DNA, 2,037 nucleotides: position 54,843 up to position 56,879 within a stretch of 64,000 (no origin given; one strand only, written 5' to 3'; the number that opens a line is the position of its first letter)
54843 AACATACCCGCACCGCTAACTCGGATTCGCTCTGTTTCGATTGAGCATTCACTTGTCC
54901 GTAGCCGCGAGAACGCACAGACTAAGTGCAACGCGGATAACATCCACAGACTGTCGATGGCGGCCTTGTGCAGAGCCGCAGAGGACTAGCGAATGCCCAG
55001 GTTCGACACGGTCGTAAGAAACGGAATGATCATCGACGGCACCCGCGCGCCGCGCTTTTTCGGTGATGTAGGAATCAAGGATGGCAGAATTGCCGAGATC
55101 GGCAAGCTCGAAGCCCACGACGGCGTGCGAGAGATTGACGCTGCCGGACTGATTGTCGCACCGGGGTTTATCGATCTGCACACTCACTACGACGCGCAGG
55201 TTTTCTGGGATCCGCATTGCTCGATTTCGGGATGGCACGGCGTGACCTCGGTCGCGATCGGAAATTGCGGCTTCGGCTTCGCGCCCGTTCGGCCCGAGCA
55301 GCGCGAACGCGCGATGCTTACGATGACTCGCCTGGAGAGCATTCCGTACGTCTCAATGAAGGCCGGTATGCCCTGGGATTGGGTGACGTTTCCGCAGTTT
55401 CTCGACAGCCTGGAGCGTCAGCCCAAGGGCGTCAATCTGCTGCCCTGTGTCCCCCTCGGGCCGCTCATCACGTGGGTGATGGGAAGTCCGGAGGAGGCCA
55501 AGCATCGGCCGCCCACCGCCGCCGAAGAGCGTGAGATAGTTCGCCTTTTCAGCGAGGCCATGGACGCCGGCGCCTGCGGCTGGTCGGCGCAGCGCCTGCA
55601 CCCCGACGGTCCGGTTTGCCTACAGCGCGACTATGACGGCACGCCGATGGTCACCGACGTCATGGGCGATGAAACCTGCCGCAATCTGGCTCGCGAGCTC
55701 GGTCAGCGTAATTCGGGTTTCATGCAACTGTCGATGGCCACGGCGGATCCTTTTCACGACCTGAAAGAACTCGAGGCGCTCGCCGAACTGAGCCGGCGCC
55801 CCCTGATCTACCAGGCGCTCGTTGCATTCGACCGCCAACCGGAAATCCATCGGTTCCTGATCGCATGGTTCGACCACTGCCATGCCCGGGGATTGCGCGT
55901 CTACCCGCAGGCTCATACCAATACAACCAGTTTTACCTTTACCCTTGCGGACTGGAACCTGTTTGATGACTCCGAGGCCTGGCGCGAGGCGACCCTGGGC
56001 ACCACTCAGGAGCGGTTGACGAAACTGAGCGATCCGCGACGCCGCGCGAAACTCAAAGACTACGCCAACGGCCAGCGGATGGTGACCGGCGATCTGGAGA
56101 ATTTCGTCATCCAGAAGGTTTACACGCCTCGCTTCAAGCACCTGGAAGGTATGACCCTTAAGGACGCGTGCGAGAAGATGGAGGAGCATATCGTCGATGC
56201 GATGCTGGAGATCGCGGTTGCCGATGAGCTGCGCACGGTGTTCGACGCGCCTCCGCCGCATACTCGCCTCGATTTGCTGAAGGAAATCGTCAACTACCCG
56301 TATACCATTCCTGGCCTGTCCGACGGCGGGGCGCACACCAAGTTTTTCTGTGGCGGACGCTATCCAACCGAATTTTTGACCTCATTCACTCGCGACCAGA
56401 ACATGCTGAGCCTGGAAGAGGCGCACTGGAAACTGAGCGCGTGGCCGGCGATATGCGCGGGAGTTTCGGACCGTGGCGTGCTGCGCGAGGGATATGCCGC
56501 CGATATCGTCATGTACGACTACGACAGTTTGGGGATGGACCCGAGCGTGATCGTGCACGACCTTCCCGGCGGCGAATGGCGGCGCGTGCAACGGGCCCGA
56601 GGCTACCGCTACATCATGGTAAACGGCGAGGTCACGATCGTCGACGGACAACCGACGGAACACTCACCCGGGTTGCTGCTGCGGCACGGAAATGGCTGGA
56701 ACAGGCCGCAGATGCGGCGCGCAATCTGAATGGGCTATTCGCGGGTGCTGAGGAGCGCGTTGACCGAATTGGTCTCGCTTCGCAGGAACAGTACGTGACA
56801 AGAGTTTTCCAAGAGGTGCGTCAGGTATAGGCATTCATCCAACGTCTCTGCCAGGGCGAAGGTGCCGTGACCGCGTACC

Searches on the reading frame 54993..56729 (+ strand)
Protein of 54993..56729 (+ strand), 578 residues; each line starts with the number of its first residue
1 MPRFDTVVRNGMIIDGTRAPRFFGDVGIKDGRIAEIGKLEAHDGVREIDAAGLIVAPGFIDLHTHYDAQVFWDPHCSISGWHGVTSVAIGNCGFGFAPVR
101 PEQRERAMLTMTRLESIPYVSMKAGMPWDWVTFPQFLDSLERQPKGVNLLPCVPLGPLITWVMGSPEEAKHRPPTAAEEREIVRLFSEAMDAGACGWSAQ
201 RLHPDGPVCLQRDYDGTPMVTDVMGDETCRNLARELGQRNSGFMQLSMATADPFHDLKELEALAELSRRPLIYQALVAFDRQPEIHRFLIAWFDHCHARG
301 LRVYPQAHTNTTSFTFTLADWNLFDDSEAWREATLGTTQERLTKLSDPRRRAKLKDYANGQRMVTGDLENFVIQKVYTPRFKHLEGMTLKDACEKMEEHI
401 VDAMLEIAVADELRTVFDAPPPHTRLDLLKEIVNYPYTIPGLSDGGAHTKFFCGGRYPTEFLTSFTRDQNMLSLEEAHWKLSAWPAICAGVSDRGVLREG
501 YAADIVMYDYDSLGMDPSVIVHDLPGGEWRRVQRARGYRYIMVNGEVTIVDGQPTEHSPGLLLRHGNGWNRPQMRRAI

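Call 6: search_protein_families(library=pfam, proteins=[window:54993-56729:+], max_evalue=0.001)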
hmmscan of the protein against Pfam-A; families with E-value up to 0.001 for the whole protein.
window:54993-56729:+ (578 aa): 3 families
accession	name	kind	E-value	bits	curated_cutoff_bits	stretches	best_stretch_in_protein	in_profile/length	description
PF07969.17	Amidohydro_3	-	2.2e-26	93.8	29.7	1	46-549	1-465/472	Amidohydrolase family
PF01979.26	Amidohydro_1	-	9.2e-08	32.1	25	0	467-546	276-343/345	Amidohydrolase family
PF00449.26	Urease_alpha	-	0.00082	20.1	23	0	4-49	66-109/121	Urease alpha-subunit, N-terminal domain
